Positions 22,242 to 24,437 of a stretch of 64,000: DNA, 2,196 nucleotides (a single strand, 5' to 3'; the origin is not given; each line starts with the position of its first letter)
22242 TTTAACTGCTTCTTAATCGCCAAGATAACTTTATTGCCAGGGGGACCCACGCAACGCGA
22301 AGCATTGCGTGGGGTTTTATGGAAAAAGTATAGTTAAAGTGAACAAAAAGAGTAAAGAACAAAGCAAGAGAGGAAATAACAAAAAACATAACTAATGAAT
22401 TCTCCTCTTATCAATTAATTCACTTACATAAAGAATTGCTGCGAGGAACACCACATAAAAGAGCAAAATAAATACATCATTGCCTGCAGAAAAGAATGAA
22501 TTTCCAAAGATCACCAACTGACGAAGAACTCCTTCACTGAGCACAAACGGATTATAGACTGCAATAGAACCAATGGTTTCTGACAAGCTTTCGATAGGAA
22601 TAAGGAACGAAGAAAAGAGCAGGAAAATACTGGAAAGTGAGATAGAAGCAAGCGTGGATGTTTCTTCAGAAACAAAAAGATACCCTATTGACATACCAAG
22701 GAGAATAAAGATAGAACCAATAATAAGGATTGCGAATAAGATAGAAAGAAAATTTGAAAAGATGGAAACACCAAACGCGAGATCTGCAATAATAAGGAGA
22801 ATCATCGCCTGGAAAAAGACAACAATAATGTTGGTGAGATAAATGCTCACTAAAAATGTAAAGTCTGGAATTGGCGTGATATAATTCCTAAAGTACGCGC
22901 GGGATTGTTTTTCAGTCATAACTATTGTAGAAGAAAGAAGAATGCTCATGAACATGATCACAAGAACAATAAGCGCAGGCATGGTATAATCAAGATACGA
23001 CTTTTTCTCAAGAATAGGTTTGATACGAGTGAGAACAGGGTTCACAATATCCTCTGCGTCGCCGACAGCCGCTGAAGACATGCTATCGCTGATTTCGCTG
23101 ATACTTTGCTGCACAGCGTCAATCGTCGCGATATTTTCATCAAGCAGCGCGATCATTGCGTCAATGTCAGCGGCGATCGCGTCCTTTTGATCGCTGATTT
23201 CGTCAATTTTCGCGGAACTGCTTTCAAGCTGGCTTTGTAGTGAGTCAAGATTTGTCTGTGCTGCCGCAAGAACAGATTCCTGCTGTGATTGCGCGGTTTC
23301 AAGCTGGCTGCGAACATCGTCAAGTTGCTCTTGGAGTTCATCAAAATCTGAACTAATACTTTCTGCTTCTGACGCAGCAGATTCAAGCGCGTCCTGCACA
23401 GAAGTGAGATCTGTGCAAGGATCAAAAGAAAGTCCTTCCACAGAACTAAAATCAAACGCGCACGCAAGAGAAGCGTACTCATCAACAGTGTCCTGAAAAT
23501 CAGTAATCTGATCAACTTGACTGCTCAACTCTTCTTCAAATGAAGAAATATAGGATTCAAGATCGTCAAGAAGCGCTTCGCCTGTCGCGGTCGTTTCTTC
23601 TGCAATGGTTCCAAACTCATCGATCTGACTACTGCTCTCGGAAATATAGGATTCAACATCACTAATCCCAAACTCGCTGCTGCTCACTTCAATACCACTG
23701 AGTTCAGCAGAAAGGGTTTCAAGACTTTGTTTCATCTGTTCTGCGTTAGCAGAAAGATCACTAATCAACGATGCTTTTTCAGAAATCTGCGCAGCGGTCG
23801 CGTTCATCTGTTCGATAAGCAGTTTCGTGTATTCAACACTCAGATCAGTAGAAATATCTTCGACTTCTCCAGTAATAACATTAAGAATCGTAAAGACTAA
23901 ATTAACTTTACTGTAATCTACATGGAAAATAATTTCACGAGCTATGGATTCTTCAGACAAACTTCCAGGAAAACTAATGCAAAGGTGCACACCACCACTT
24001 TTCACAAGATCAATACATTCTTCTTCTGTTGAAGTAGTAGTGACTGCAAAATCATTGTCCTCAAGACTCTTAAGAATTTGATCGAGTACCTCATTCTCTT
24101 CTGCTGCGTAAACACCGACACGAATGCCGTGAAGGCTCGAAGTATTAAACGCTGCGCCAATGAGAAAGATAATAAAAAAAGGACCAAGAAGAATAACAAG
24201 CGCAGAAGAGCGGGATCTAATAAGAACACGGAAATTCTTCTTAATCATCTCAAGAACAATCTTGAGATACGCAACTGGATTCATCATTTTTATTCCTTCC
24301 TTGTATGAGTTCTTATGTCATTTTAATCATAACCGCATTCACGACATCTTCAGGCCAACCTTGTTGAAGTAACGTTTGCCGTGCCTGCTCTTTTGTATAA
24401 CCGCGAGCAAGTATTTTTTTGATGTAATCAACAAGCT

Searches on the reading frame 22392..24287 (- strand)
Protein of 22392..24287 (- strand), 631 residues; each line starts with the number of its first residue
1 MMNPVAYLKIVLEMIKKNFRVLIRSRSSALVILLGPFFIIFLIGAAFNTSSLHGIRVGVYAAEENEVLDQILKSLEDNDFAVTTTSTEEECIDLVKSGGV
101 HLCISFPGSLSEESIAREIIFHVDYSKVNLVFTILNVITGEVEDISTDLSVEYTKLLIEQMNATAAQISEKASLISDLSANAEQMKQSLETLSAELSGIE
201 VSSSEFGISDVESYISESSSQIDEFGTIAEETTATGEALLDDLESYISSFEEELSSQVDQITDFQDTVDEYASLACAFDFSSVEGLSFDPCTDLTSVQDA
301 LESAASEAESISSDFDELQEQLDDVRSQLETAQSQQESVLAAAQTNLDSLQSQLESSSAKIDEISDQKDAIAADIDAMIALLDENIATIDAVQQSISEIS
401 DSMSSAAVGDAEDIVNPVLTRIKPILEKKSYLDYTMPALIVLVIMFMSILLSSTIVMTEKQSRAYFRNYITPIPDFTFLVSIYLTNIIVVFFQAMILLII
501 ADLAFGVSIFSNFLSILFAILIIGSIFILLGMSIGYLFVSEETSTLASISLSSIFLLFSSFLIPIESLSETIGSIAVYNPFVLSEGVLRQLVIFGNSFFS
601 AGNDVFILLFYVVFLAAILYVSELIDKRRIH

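Call 26: search_protein_families(library=pfam, proteins=[window:22392-24287:-], max_evalue=0.01)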
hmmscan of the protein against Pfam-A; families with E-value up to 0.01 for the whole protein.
window:22392-24287:- (631 aa): 7 families
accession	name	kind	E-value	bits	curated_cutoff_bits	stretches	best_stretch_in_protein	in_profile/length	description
PF12698.13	ABC2_membrane_3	-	1.5e-23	83.9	31.6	2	356-619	96-345/347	ABC-2 family transporter protein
PF01061.29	ABC2_membrane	-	6.4e-11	42.6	26.9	1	432-583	49-201/211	ABC-2 type transporter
PF11932.13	DUF3450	-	0.00021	21.1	32.6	1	292-412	16-144/241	Protein of unknown function (DUF3450)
PF06810.17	Phage_scaffold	-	0.001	19.5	35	1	306-400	25-122/170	Phage capsid assembly scaffolding protein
PF14362.11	DUF4407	-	0.0011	18.7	31.3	1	312-387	183-258/297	Domain of unknown function (DUF4407)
PF23432.1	DUF7118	-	0.0031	17.1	27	0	224-406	7-185/357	Domain of unknown function (DUF7118)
PF18595.6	Nuf2_DHR10-like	-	0.0047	17.4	28.4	1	294-351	59-116/117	Nuf2, DHR10-like domain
